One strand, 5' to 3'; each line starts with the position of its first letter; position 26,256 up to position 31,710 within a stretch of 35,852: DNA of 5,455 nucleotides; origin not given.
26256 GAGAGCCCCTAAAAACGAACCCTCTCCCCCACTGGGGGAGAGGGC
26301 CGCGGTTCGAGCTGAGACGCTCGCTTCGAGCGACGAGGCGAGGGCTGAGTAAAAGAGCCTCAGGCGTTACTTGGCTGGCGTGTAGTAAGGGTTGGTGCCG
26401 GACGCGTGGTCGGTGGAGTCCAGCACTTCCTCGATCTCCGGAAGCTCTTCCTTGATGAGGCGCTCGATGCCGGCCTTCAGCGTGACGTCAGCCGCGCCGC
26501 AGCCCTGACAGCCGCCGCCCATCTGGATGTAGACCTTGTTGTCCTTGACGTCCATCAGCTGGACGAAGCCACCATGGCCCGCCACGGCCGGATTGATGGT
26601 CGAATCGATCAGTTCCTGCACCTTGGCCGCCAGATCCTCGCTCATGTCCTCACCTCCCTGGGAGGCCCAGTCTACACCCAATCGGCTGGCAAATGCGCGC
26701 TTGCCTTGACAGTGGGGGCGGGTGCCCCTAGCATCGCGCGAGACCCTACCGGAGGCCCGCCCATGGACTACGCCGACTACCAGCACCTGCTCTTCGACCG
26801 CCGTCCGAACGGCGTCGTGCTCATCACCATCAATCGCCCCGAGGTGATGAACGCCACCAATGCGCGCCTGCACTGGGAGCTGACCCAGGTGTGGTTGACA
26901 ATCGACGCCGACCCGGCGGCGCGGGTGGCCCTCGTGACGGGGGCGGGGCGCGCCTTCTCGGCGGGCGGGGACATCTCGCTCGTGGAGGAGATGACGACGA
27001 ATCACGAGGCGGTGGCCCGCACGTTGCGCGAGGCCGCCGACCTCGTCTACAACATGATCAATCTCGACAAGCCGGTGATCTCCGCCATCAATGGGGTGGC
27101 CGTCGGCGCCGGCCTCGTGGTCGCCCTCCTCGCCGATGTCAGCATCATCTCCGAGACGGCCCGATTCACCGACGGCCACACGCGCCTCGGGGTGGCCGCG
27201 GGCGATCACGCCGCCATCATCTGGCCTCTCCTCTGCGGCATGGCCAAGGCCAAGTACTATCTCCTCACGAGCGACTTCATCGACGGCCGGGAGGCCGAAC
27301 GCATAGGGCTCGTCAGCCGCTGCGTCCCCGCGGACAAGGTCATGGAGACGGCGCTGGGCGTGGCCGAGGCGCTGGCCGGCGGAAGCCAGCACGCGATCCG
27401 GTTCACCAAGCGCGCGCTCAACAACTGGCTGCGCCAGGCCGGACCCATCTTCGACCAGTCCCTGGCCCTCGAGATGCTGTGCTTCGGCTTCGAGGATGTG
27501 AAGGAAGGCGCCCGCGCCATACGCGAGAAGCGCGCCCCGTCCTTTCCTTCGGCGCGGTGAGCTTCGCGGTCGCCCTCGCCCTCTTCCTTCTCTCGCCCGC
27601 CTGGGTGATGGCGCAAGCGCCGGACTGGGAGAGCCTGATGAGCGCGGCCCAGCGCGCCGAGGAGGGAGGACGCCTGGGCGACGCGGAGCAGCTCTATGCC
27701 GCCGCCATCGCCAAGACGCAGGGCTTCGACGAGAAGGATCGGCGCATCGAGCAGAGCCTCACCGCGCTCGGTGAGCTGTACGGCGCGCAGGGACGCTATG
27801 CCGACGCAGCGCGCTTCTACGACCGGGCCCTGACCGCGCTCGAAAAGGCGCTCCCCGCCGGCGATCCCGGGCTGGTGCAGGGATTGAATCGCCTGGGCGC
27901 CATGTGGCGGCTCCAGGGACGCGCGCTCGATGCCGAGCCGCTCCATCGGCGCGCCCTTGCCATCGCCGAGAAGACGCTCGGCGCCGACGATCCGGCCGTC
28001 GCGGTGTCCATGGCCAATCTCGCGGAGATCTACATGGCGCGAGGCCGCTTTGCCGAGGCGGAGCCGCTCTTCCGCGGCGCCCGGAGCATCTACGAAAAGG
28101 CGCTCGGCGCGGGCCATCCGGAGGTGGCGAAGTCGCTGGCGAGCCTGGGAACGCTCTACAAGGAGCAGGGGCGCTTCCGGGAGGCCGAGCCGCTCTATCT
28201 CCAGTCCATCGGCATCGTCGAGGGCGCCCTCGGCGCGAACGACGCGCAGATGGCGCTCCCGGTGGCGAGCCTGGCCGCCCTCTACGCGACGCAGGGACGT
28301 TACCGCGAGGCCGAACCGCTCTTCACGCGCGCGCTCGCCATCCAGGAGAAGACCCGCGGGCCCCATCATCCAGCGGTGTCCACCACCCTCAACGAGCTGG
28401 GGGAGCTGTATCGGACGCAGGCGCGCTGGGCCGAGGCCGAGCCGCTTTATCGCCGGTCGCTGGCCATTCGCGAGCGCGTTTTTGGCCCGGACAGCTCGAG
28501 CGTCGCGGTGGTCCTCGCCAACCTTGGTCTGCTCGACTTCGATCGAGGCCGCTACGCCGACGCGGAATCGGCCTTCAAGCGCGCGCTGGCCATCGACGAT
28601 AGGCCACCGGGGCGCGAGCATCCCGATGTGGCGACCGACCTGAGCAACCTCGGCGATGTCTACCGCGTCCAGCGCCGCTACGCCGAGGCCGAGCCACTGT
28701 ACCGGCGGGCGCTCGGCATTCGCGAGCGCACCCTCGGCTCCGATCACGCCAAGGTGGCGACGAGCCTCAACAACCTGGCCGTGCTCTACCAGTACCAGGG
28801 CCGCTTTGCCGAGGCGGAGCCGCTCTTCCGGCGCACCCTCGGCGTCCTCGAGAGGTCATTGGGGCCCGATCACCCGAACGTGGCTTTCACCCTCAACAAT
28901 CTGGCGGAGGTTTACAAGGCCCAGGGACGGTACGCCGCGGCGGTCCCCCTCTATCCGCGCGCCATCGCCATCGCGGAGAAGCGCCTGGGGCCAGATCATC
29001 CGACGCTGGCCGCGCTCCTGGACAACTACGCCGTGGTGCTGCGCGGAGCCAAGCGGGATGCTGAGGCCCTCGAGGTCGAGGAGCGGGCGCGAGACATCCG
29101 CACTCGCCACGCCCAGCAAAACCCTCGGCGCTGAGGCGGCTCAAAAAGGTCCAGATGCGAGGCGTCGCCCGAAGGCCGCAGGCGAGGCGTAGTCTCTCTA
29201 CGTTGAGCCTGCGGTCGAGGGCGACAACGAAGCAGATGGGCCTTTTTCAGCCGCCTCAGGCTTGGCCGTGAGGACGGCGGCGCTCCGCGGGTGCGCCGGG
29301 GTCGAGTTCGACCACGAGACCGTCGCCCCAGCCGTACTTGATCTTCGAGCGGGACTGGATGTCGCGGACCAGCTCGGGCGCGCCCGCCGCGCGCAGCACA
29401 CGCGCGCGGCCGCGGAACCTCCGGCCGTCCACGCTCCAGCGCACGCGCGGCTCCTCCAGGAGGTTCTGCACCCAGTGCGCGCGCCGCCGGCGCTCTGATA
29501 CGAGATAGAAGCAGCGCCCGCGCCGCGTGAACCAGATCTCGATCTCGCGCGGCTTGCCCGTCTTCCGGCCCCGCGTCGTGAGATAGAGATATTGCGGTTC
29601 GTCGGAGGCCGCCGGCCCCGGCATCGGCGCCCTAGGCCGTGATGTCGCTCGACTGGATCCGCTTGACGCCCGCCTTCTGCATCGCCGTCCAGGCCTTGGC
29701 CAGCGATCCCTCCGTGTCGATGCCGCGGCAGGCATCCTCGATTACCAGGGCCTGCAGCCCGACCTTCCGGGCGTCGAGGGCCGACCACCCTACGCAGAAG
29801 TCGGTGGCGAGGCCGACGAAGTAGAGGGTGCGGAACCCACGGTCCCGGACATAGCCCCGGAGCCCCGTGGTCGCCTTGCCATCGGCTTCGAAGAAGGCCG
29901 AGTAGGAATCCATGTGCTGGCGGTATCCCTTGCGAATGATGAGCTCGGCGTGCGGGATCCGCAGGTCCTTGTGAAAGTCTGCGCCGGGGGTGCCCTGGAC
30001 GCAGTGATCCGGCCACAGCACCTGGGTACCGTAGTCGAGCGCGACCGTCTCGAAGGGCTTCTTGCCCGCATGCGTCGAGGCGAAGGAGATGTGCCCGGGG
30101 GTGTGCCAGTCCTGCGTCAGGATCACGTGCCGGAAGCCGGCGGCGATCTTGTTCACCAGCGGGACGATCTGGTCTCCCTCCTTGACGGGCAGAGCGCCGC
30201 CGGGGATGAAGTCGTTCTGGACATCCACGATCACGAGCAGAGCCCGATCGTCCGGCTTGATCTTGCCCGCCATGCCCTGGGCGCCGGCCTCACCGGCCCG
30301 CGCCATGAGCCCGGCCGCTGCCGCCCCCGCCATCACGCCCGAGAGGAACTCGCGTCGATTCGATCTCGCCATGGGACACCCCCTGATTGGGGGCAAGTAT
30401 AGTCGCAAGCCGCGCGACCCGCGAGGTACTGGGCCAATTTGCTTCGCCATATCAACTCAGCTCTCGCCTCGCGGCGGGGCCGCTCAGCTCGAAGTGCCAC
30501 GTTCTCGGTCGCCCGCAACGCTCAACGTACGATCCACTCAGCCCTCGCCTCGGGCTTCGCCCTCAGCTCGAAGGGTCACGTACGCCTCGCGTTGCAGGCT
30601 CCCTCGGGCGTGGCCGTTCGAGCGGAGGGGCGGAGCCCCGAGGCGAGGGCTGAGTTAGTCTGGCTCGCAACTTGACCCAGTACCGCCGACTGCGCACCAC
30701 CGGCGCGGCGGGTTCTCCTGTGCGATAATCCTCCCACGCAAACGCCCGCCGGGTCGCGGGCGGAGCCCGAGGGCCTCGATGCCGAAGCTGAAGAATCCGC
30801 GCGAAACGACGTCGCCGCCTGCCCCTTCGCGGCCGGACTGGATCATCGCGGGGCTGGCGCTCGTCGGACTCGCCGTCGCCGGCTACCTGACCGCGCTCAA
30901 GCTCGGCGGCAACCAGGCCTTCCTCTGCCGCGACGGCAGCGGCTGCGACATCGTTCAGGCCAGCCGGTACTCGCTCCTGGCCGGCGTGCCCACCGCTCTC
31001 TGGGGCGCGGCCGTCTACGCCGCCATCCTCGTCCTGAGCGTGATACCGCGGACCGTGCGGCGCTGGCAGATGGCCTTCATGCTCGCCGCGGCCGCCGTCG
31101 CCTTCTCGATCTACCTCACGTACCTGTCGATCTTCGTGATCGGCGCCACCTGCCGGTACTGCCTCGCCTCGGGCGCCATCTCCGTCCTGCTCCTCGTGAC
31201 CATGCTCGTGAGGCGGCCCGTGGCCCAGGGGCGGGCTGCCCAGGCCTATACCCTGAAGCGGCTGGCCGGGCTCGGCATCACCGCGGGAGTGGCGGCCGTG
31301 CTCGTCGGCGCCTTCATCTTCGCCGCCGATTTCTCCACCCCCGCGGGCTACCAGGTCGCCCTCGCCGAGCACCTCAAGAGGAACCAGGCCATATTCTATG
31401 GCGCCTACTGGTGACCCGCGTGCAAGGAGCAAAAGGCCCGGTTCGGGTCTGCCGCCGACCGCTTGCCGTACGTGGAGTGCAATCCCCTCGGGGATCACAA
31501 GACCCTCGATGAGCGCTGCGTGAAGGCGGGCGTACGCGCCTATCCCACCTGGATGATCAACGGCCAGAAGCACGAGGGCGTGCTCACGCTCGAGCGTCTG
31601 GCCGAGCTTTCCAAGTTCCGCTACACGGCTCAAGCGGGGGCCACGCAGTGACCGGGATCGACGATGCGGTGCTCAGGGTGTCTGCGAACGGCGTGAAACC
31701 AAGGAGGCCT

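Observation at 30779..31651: Candidate selenocysteine-containing VKOR-thioredoxin fusion (UxxC)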

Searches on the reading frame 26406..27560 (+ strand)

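Call 52: search_protein_families(library=pfam, proteins=[window:26406-27560:+], max_evalue=0.0001)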
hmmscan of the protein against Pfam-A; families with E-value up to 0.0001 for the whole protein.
window:26406-27560:+ (384 aa): 2 families
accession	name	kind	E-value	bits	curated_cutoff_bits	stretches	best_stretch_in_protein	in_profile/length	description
PF00378.25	ECH_1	-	5e-51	173.9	27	1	133-380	2-248/251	Enoyl-CoA hydratase/isomerase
PF16113.10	ECH_2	-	3.7e-25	89.6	27.2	1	139-322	3-187/335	Enoyl-CoA hydratase/isomerase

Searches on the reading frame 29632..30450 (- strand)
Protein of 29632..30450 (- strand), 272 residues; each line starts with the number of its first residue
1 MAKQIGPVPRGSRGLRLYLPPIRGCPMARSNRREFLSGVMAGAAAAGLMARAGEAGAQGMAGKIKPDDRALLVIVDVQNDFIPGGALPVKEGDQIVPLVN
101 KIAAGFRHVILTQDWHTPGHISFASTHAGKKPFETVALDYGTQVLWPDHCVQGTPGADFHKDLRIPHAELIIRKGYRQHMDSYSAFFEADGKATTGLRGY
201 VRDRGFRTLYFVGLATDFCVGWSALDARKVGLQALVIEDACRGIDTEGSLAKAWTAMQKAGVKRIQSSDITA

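Call 6: search_protein_families(library=pfam, proteins=[window:29632-30450:-], max_evalue=0.01)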
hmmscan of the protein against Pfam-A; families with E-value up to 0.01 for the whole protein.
window:29632-30450:- (272 aa): 1 family
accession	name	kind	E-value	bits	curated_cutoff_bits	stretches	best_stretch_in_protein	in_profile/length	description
PF00857.26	Isochorismatase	-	6.3e-25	88.7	27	1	71-264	2-170/175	Isochorismatase domain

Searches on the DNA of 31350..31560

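Call 82: search_rna_families(source=window, start=31350, end=31560, threshold=evalue, max_evalue=10)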
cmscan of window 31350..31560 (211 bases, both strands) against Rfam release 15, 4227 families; matches with E-value up to 10: 3.
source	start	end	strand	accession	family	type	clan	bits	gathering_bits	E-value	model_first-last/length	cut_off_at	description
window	31490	31544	+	RF01305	sR51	Gene; snRNA; snoRNA; CD-box;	-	15.1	38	1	1-56/56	no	Small nucleolar RNA sR51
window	31502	31560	-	RF02466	Ms_AS-8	Gene; sRNA;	-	12.9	48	3.3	24-74/74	5'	Actinobacteria sRNA Ms_AS-8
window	31412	31458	+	RF02440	SpF59_sRNA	Gene; sRNA;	-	12.9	37.2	5.2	1-54/54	no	Streptococcus sRNA SpF59 (ldcC RNA)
